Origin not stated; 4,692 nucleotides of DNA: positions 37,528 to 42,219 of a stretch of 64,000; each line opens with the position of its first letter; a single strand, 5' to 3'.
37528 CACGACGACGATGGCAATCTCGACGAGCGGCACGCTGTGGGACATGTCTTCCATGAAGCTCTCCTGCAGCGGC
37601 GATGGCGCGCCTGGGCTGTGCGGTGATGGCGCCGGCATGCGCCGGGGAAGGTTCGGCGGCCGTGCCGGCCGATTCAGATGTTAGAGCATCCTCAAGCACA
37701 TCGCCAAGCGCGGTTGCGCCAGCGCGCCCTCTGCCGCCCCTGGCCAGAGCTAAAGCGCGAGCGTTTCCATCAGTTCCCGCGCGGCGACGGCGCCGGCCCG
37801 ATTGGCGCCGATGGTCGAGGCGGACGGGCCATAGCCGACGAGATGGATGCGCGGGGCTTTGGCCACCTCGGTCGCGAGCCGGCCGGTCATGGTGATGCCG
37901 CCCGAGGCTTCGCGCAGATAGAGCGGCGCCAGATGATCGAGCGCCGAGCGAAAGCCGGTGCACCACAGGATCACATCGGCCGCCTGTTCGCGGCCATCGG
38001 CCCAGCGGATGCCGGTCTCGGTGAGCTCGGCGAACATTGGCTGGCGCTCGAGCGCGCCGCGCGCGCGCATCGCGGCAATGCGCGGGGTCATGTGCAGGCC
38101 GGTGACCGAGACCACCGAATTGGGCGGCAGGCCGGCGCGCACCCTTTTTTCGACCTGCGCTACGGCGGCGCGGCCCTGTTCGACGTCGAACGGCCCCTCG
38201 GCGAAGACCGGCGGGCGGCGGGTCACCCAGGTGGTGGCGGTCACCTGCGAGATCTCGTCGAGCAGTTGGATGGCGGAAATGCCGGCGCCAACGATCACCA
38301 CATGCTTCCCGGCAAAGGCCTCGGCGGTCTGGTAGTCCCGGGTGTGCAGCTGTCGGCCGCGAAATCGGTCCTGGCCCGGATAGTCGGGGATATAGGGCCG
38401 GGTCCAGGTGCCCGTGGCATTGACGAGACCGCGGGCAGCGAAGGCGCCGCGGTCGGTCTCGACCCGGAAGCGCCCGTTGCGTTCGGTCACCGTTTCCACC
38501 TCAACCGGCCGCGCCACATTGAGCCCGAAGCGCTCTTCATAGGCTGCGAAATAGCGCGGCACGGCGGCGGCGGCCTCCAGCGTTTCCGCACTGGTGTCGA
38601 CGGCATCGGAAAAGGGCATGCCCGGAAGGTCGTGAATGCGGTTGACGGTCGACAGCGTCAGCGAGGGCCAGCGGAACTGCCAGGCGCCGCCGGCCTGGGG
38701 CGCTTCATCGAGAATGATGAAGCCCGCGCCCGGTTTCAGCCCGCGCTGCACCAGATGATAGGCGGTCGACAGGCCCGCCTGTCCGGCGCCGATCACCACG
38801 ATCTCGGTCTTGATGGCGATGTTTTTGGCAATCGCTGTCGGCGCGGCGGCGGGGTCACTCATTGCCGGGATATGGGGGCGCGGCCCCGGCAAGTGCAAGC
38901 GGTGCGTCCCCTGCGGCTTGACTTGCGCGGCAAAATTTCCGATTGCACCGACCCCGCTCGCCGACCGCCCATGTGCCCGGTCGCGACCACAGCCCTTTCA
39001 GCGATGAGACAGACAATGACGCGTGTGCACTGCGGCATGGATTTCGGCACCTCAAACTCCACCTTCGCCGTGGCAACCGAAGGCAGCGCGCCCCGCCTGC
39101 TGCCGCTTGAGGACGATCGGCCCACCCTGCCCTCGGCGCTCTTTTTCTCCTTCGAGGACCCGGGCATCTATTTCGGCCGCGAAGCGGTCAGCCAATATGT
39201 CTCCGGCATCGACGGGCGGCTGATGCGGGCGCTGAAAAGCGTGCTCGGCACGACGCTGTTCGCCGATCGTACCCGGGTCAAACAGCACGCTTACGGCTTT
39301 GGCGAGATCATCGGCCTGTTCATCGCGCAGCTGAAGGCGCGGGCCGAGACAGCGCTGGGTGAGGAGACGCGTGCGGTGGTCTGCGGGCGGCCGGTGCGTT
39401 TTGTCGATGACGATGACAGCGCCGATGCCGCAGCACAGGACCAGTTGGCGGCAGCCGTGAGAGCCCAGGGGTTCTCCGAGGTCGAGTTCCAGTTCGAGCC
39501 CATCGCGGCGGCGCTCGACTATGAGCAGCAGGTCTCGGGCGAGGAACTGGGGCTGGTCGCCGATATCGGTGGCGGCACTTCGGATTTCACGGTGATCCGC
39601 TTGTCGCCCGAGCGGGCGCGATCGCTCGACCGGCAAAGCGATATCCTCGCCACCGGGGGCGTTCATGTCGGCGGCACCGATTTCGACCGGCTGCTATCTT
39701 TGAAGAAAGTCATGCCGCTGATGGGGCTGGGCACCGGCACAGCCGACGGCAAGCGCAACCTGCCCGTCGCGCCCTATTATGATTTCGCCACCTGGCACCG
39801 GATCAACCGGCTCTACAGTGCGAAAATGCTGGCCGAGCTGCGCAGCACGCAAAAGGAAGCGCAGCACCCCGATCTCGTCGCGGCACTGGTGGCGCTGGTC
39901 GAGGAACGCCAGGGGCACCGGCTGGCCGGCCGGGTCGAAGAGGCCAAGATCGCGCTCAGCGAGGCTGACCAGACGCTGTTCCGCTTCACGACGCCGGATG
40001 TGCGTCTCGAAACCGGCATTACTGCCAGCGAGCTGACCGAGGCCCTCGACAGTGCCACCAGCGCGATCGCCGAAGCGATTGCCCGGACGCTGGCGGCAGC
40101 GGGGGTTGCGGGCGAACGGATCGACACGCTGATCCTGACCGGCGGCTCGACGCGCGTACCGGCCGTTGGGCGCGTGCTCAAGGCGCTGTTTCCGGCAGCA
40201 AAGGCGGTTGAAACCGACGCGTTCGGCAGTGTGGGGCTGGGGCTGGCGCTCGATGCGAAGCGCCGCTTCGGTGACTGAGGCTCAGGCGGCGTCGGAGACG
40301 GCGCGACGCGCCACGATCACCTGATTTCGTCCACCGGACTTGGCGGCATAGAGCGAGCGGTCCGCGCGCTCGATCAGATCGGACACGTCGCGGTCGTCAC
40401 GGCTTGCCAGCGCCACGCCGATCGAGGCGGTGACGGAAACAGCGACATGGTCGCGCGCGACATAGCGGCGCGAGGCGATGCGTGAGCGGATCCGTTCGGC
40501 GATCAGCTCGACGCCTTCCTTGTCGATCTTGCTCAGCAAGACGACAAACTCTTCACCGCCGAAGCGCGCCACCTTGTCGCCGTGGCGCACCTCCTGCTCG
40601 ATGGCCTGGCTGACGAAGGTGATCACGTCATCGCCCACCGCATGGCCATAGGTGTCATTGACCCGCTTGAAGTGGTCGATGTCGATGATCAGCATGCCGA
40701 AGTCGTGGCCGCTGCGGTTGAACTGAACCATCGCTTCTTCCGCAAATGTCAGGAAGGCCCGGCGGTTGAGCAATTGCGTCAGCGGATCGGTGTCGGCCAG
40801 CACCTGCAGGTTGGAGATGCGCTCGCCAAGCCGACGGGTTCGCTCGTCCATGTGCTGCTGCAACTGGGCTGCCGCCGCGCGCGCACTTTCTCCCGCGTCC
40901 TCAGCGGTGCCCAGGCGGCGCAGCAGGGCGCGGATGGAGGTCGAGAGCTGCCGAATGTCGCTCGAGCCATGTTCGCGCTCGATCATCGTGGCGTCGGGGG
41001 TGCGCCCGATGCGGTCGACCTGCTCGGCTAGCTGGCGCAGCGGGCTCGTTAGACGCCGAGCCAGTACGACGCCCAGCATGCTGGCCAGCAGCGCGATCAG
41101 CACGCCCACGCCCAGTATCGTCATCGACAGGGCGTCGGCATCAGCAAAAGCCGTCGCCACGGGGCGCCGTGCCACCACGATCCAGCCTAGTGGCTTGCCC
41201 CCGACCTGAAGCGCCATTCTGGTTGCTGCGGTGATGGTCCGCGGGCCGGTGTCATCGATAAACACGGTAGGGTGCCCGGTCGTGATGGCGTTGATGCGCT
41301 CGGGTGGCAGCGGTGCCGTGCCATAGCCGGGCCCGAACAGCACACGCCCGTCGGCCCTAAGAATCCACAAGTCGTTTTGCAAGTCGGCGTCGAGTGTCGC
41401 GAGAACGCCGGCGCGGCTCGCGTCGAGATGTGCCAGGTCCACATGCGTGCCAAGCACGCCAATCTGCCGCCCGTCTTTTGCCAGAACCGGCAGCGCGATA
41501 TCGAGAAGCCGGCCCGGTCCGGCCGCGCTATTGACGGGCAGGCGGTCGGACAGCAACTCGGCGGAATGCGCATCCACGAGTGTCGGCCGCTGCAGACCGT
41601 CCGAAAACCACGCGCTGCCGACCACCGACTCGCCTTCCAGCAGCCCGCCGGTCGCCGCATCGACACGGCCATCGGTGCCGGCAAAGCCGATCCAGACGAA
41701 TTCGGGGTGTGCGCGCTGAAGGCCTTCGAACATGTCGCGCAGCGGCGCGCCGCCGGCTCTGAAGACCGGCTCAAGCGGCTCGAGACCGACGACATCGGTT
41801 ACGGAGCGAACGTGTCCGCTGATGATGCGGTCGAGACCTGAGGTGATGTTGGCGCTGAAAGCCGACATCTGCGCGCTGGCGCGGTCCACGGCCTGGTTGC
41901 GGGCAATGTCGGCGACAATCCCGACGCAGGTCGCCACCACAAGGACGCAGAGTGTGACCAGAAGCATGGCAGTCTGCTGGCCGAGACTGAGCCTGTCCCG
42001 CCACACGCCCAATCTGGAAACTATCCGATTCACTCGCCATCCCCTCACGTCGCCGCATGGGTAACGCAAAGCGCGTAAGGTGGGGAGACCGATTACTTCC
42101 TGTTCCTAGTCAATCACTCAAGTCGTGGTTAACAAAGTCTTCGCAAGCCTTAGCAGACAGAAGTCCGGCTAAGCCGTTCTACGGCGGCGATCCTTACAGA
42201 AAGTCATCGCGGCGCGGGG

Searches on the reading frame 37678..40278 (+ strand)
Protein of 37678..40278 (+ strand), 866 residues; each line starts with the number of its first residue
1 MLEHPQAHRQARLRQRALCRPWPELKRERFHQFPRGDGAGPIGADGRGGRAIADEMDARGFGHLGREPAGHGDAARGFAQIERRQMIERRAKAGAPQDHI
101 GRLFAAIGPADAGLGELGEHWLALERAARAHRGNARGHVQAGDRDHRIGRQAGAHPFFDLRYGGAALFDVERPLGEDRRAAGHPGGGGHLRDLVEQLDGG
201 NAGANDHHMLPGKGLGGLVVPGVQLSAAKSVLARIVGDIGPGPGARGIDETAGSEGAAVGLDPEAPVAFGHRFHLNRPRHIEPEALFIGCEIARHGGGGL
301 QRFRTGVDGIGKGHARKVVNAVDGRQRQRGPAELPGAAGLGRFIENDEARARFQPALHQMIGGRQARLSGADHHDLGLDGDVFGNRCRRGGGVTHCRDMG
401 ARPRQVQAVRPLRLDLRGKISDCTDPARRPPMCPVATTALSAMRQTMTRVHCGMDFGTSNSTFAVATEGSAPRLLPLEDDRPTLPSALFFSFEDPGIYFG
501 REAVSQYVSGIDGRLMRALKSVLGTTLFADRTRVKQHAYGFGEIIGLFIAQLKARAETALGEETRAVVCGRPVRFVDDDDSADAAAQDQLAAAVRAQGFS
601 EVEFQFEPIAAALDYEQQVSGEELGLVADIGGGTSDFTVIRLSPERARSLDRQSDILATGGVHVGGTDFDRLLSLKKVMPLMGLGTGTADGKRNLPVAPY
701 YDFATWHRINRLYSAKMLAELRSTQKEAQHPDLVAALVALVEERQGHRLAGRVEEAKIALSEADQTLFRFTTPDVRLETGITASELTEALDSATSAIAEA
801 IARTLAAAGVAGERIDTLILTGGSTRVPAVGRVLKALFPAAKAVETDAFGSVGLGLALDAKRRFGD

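Call 61: search_protein_families(library=pfam, proteins=[window:37678-40278:+], max_evalue=0.01)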
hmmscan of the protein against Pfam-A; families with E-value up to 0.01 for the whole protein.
window:37678-40278:+ (866 aa): 2 families
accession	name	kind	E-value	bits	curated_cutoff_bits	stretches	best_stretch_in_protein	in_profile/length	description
PF00012.26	HSP70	-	1.5e-22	80.1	20.6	2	744-858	251-370/599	Hsp70 protein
PF06723.19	MreB_Mbl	-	2.3e-06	27.1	27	1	589-642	111-164/327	MreB/Mbl protein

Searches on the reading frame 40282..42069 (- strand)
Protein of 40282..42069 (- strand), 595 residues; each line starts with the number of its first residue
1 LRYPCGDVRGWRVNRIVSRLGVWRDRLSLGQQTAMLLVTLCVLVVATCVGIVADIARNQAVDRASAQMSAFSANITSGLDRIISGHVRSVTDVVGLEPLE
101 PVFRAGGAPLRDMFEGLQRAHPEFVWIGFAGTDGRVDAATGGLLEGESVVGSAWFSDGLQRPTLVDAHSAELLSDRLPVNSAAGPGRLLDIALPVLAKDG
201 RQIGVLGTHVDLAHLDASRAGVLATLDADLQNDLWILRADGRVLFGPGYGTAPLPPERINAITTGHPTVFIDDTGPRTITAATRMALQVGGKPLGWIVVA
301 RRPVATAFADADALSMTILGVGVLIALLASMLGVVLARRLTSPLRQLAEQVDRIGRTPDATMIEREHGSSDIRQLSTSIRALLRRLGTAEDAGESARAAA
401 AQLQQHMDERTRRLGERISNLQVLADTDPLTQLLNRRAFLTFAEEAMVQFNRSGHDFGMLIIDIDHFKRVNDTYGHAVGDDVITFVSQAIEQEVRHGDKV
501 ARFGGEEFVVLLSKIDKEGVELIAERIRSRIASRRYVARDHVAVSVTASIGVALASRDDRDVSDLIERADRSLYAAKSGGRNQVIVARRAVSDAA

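Call 61: search_protein_families(library=pfam, proteins=[window:40282-42069:-], max_evalue=0.01)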
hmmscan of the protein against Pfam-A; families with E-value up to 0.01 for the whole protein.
window:40282-42069:- (595 aa): 3 families
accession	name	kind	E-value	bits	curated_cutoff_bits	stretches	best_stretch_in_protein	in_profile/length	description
PF00990.26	GGDEF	-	3.2e-47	160.7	23.8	1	425-583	1-161/161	Diguanylate cyclase, GGDEF domain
PF00672.30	HAMP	-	1.7e-05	25.5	25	1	335-386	1-51/53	HAMP domain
PF02743.24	dCache_1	-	7.5e-05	22.8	45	1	102-281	42-226/240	Cache domain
